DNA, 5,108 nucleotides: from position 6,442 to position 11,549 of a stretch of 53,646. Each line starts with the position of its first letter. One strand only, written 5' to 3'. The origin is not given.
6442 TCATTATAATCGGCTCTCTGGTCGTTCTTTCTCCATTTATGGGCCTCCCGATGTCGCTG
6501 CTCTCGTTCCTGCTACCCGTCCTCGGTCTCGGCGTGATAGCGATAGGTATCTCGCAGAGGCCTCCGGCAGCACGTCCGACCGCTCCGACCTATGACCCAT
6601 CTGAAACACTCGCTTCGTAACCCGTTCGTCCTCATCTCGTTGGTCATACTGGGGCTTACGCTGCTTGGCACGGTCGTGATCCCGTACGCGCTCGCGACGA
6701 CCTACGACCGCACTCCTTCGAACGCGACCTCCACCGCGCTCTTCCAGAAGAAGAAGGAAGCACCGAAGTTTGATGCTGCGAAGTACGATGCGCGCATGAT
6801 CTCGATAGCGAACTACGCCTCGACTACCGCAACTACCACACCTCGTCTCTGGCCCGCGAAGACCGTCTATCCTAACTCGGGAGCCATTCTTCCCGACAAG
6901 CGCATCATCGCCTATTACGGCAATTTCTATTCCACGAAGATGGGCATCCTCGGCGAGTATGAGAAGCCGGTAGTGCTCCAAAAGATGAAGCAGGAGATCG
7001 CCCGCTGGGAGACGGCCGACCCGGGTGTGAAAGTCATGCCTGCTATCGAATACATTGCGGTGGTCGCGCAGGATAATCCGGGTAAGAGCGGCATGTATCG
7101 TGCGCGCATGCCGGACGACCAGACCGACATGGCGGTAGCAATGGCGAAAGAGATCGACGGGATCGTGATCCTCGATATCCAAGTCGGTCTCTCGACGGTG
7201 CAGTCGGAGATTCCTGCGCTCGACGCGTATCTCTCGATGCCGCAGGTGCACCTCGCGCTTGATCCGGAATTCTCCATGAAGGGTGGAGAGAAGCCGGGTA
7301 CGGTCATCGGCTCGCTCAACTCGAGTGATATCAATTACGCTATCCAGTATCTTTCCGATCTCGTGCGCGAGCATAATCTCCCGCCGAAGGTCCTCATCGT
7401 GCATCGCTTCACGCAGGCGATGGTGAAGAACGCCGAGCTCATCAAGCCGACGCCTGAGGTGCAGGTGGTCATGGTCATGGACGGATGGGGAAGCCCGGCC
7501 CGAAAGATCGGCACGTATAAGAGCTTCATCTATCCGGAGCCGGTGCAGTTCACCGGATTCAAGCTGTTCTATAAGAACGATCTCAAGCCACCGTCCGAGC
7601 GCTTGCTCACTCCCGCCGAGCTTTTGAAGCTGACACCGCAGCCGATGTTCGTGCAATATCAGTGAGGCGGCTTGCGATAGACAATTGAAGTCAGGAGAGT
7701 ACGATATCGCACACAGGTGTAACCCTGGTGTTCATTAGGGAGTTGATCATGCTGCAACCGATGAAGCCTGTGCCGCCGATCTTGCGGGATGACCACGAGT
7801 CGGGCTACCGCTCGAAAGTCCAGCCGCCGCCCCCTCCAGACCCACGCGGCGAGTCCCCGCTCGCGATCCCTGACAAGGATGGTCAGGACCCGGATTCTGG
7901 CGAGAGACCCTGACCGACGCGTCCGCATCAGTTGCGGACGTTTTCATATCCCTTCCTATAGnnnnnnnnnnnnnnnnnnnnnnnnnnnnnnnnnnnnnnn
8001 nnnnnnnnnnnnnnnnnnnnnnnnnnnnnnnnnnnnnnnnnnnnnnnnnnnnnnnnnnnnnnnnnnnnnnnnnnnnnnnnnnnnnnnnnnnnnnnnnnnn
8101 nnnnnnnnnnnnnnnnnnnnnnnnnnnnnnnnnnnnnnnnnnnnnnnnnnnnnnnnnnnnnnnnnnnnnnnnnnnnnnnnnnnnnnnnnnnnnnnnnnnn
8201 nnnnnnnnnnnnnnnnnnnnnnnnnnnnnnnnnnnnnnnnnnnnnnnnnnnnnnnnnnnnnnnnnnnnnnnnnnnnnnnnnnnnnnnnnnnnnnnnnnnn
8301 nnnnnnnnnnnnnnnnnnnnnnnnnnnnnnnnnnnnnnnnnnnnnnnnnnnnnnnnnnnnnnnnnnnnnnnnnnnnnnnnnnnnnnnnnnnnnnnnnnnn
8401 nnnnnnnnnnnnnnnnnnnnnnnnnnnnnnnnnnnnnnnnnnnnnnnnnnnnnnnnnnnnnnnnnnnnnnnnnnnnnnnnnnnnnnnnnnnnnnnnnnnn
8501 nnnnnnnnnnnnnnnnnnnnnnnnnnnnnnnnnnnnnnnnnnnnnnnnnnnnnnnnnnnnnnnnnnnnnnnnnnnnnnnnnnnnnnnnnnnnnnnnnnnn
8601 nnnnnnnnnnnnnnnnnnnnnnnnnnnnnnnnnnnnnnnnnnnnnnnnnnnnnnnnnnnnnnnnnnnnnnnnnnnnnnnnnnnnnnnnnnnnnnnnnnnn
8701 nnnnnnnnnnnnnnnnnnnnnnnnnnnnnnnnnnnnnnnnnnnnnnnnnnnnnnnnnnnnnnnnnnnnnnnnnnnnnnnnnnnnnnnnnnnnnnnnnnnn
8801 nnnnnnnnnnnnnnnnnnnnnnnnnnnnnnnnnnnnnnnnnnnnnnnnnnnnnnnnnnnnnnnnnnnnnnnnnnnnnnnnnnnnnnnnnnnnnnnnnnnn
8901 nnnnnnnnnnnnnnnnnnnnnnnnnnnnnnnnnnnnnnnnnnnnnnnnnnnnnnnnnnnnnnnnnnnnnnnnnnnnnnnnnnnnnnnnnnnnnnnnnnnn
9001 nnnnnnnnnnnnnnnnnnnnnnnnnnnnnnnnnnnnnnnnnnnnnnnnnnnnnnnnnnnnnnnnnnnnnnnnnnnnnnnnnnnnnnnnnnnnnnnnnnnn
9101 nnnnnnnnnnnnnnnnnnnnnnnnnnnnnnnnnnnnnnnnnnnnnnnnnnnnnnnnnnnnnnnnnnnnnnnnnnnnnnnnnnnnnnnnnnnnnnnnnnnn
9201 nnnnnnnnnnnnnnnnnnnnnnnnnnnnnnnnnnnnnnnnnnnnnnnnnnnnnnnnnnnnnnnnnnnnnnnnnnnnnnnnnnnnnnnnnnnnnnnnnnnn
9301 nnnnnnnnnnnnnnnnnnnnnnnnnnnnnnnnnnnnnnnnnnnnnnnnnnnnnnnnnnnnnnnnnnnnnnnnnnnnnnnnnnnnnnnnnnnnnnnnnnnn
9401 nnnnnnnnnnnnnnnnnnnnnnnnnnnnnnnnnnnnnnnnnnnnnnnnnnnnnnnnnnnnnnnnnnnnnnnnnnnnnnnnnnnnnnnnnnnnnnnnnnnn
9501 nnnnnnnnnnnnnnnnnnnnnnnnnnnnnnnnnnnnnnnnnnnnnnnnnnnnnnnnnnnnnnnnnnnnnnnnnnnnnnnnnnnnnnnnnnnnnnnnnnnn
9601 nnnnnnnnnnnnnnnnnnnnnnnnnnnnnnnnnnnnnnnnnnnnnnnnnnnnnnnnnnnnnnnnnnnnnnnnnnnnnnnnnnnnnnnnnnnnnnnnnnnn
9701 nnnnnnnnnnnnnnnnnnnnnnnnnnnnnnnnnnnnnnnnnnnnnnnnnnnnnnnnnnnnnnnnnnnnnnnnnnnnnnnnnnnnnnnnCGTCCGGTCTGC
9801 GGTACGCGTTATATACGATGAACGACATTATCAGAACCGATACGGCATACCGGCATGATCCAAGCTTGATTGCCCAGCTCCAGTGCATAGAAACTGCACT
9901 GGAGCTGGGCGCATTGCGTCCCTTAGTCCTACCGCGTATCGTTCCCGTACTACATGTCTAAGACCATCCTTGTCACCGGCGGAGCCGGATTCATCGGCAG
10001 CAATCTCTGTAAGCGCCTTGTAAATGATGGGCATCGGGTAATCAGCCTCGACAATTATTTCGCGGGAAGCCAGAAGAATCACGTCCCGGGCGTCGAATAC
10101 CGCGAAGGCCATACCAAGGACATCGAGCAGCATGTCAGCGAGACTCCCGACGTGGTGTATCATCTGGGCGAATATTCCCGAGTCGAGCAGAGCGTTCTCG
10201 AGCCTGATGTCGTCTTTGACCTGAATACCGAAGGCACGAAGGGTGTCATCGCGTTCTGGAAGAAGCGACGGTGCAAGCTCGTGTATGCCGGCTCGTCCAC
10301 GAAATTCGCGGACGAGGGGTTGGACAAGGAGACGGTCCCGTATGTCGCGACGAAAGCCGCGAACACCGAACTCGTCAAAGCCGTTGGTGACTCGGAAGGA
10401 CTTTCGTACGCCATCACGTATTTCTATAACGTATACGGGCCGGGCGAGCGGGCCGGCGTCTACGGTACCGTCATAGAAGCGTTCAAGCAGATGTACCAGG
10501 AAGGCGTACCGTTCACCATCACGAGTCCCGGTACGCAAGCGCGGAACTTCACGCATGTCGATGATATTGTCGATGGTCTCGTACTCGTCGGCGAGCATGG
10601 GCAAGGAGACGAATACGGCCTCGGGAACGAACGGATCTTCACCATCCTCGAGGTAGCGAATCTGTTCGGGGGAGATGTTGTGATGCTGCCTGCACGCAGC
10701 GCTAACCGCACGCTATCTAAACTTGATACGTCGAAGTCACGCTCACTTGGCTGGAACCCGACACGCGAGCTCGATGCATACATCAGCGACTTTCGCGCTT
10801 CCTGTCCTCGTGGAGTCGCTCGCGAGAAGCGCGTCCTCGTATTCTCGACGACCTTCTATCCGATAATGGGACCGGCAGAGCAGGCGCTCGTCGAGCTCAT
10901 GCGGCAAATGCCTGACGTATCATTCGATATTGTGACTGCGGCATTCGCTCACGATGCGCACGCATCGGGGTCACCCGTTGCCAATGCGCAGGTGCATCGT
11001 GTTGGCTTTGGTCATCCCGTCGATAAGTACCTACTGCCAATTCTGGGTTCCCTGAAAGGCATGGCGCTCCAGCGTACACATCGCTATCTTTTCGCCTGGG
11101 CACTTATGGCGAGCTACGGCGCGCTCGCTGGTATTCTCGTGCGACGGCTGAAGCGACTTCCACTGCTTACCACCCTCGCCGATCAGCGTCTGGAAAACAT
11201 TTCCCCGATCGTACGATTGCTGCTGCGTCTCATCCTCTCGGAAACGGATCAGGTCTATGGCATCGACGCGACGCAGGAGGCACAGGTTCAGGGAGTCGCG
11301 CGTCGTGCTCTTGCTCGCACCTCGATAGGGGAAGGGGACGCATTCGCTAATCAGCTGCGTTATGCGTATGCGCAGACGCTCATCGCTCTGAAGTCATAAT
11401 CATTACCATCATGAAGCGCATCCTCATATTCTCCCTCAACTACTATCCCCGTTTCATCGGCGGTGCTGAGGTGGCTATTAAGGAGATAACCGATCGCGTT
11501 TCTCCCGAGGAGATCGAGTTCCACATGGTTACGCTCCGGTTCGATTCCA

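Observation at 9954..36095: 25-kb glycan-assembly island wedged between murD/murC and murB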

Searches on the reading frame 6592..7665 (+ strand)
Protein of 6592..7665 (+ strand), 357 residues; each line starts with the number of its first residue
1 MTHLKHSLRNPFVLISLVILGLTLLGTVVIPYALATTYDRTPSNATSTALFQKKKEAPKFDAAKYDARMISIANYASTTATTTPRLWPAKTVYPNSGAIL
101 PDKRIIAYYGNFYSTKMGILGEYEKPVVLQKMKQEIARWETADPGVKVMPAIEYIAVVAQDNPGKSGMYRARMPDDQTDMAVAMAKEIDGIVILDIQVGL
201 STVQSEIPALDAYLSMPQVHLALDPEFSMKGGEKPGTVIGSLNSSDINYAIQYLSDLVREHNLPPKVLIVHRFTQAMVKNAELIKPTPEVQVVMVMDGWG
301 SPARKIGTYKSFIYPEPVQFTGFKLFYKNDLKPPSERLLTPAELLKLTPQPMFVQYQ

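Call 6: search_protein_families(library=pfam, proteins=[window:6592-7665:+], max_evalue=0.01)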
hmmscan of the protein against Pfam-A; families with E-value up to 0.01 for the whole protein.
window:6592-7665:+ (357 aa): 0 families

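Call 32: search_protein_families(library=pfam, proteins=[window:6592-7665:+], max_evalue=5)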
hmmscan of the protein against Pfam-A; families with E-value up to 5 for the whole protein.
window:6592-7665:+ (357 aa): 1 family
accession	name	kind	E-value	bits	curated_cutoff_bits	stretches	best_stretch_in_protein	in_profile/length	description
PF12911.12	OppC_N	-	0.19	12.1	23.9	1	8-41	11-44/53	N-terminal TM domain of oligopeptide transport permease C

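Call 59: search_protein_families(library=ncbifam, proteins=[window:6592-7665:+], max_evalue=0.001)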
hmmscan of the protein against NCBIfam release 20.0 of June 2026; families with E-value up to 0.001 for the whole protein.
window:6592-7665:+ (357 aa): 0 families

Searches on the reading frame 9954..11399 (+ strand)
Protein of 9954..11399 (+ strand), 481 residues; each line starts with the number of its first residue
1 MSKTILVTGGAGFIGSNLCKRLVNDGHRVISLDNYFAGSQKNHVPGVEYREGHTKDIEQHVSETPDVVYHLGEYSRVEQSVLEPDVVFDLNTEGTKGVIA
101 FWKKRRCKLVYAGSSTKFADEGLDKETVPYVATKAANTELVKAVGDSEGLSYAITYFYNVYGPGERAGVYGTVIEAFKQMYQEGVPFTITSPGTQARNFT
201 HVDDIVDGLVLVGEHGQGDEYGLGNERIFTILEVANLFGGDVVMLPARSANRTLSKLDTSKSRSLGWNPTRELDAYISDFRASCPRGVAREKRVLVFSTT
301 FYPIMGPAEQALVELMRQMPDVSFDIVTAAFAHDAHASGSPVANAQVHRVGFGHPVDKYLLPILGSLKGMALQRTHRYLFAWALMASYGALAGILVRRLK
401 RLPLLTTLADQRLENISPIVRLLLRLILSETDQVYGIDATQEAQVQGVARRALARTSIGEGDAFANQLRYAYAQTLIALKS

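Call 3: search_protein_families(library=pfam, proteins=[window:9954-11399:+], max_evalue=0.01)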
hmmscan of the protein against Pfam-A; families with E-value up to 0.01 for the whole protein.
window:9954-11399:+ (481 aa): 7 families
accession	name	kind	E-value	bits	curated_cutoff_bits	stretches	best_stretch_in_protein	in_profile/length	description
PF01370.27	Epimerase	-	5.5e-41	141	20.9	1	5-221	1-237/240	NAD dependent epimerase/dehydratase family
PF16363.11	GDP_Man_Dehyd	-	1.7e-26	93.9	27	1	6-243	1-267/332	GDP-mannose 4,6 dehydratase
PF02719.21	Polysacc_synt_2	-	2.8e-08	33.8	20.2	1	5-220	1-224/293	Polysaccharide biosynthesis protein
PF01073.25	3Beta_HSD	-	6.4e-08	32.4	22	1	6-114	1-116/280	3-beta hydroxysteroid dehydrogenase/isomerase family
PF04321.23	RmlD_sub_bind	-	1.4e-07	31.3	27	1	4-118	2-105/287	RmlD substrate binding domain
PF07993.18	NAD_binding_4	-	4.4e-05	23.2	20.1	0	58-131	82-152/258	Male sterility protein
PF00106.31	adh_short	-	0.00032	20.7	26.6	1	3-34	1-32/195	short chain dehydrogenase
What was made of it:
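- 9954..11399 (+): SDR epimerase/dehydratase (aa 1-243) with an unassigned C-terminal extension. Epimerase E=5.5e-41 (call 3).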

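Call 8: search_protein_families(library=ncbifam, proteins=[window:9954-11399:+], max_evalue=0.01)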
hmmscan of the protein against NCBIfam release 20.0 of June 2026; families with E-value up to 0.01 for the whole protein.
window:9954-11399:+ (481 aa): 44 families (the best 25 are shown)
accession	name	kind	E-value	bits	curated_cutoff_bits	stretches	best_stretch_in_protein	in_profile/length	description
TIGR01181.1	dTDP_gluc_dehyt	equivalog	7.3e-21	74.6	365.1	1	5-237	2-256/321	dTDP-glucose 4,6-dehydratase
TIGR01179.1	galE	equivalog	5.1e-18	65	262.3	1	5-238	2-271/332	UDP-glucose 4-epimerase GalE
TIGR02197.1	heptose_epim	equivalog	2.1e-15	56.7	274.6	1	5-215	1-232/316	ADP-glyceromanno-heptose 6-epimerase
TIGR04180.1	EDH_00030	hypoth_equivalog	1.8e-12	46.9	475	1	5-216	1-228/297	NAD-dependent 4,6-dehydratase LegB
NF007956.0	PRK10675.1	subfamily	4.2e-11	42.5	394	1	5-133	3-139/338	UDP-glucose 4-epimerase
NF007490.0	PRK10084.1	subfamily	6.7e-11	41.8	649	2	5-98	3-107/361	dTDP-glucose 4,6-dehydratase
NF007582.0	PRK10217.1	equivalog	1.8e-10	40.5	698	1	3-226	2-254/355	dTDP-glucose 4,6-dehydratase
NF042422.1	oxyalk_red_OleD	equivalog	4.2e-10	39.5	580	1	5-146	3-147/329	2-alkyl-3-oxoalkanoate reductase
TIGR03466.1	HpnA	hypoth_equivalog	4.2e-10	39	367.65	1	4-117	2-116/327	hopanoid-associated sugar epimerase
NF011728.1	PRK15181.1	equivalog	6.6e-08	31.9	760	1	3-210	16-246/348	Vi polysaccharide biosynthesis UDP-N-acetylglucosaminuronic acid C-4 epimerase TviC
NF008360.0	PRK11150.1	equivalog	7.6e-08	31.9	452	1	5-235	2-247/310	ADP-glyceromanno-heptose 6-epimerase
NF008872.0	PRK11908.1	equivalog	8.3e-08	31.6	294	1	3-236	2-265/349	bifunctional UDP-4-keto-pentose/UDP-xylose synthase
TIGR01214.1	rmlD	equivalog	2e-07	30.4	224.05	1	4-137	1-119/285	dTDP-4-dehydrorhamnose reductase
NF041015.1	UDPsulfquin_syn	equivalog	2.4e-07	30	575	1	4-44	2-42/384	UDP-sulfoquinovose synthase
NF042423.1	oxyalk_red_Shew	equivalog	7.7e-07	28.5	580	1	3-132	9-139/331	2-alkyl-3-oxoalkanoate reductase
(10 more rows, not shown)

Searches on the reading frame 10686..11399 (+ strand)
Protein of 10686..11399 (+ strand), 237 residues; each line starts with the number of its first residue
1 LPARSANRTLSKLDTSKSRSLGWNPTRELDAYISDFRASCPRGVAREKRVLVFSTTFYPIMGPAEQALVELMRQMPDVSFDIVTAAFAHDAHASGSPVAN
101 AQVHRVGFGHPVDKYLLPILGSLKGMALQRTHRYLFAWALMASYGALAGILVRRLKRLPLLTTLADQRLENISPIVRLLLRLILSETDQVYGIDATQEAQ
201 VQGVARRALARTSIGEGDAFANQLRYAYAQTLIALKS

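Call 32: search_protein_families(library=pfam, proteins=[window:10686-11399:+], max_evalue=5)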
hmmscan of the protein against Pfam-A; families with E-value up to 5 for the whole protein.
window:10686-11399:+ (237 aa): 0 families
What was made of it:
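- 9954..11399 (+): The extension matches no Pfam model (call 32).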
